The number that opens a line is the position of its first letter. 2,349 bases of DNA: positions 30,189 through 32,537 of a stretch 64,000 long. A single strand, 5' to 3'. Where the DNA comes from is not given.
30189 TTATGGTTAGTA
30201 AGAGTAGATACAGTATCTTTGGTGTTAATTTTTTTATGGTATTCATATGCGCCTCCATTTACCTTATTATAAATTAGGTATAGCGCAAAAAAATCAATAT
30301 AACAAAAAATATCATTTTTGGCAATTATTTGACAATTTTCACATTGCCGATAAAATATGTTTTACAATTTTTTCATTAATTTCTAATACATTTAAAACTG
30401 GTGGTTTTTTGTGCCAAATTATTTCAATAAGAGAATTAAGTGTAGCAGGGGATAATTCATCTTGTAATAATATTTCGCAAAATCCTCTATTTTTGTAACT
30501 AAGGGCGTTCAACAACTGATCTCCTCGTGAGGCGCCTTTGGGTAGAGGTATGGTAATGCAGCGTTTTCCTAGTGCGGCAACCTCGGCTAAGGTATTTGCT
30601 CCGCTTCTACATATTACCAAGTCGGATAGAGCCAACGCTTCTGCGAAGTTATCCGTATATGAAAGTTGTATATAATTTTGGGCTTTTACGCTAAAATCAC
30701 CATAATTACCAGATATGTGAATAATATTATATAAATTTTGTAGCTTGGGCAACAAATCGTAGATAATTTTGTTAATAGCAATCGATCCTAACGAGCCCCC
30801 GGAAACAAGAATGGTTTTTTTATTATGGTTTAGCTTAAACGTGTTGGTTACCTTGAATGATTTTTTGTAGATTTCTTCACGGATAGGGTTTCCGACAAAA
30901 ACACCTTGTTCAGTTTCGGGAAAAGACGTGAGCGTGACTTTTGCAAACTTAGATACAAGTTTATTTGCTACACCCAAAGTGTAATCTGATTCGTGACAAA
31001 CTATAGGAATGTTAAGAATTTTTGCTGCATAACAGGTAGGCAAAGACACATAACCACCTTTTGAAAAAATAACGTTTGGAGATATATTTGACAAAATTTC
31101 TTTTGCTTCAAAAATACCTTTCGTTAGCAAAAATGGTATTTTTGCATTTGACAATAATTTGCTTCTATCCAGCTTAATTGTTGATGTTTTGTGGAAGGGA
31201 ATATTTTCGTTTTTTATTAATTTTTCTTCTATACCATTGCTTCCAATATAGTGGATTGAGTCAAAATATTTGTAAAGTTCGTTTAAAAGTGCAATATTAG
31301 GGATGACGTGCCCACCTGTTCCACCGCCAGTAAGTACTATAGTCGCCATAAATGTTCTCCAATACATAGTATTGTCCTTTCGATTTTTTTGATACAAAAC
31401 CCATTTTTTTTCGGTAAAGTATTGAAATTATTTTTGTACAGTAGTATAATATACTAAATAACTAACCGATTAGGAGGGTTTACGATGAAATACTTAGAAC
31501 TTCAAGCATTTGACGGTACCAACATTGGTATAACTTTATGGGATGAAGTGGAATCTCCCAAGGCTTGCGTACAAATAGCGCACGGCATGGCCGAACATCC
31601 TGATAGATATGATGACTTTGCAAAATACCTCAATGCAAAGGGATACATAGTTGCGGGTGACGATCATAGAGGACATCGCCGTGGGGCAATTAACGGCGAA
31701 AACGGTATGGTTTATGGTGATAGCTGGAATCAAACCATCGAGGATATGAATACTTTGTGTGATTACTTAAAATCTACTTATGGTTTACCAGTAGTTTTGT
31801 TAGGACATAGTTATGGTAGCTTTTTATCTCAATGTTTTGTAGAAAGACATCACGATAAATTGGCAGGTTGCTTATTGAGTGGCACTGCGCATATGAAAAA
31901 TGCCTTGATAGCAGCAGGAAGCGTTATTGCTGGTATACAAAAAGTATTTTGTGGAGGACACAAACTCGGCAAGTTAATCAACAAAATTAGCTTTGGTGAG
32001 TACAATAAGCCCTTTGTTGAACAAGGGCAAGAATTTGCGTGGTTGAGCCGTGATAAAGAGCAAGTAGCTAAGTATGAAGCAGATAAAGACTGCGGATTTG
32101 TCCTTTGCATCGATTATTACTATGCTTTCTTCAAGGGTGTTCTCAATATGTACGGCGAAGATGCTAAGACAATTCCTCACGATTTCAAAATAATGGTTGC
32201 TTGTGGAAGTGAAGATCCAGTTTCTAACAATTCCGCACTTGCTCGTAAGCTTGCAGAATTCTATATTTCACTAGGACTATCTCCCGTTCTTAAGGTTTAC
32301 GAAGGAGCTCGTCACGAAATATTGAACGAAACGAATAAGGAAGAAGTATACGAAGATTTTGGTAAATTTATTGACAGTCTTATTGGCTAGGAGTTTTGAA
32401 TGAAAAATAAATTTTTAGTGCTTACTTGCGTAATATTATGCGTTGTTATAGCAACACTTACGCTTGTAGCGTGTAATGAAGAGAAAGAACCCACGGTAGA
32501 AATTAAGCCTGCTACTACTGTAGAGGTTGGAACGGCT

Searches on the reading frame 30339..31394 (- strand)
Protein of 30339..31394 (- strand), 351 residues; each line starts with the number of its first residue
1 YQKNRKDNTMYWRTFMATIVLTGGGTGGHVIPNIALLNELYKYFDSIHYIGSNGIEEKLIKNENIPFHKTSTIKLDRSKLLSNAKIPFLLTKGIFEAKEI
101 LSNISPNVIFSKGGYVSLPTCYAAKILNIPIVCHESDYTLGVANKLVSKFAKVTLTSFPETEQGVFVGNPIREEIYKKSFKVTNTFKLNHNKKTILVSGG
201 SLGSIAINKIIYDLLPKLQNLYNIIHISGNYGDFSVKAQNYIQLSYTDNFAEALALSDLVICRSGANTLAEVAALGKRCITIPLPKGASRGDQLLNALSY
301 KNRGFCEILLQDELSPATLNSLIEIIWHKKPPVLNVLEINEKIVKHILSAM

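Call 24: search_protein_families(library=pfam, proteins=[window:30339-31394:-], max_evalue=0.001)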
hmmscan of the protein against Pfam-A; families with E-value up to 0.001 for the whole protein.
window:30339-31394:- (351 aa): 2 families
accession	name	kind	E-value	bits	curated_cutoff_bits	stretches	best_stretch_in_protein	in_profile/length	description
PF03033.26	Glyco_transf_28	-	1.2e-31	110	26.2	1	19-153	1-136/139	Glycosyltransferase family 28 N-terminal domain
PF04101.22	Glyco_tran_28_C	-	1.4e-28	100.4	22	1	194-329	1-143/166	Glycosyltransferase family 28 C-terminal domain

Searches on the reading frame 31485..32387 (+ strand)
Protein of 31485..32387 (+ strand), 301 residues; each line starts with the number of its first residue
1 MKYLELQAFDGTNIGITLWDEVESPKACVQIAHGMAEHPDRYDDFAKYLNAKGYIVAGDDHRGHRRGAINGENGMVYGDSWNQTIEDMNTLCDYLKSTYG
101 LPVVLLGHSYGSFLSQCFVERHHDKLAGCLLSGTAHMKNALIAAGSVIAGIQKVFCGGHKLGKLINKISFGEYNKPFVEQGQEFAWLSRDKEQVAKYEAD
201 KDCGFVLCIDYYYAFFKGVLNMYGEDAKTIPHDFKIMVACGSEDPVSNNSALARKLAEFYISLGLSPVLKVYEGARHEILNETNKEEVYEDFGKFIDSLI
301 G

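Call 24: search_protein_families(library=pfam, proteins=[window:31485-32387:+], max_evalue=0.001)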
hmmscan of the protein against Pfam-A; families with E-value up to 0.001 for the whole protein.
window:31485-32387:+ (301 aa): 5 families
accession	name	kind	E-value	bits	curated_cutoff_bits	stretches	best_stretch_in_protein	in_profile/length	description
PF12146.15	Hydrolase_4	-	2.2e-40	138.9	27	1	24-284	2-239/239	Serine aminopeptidase, S33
PF00561.26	Abhydrolase_1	-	3.8e-09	37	25.8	1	31-136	5-103/245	alpha/beta hydrolase fold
PF00326.27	Peptidase_S9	-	6.7e-06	26.2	22.6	0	46-125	7-88/213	Prolyl oligopeptidase family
PF12697.13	Abhydrolase_6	-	3e-05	25.2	26.3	1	60-289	34-215/217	Alpha/beta hydrolase family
PF10230.15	LIDHydrolase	-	0.00047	20.4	27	1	42-129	18-113/262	Lipid-droplet associated hydrolase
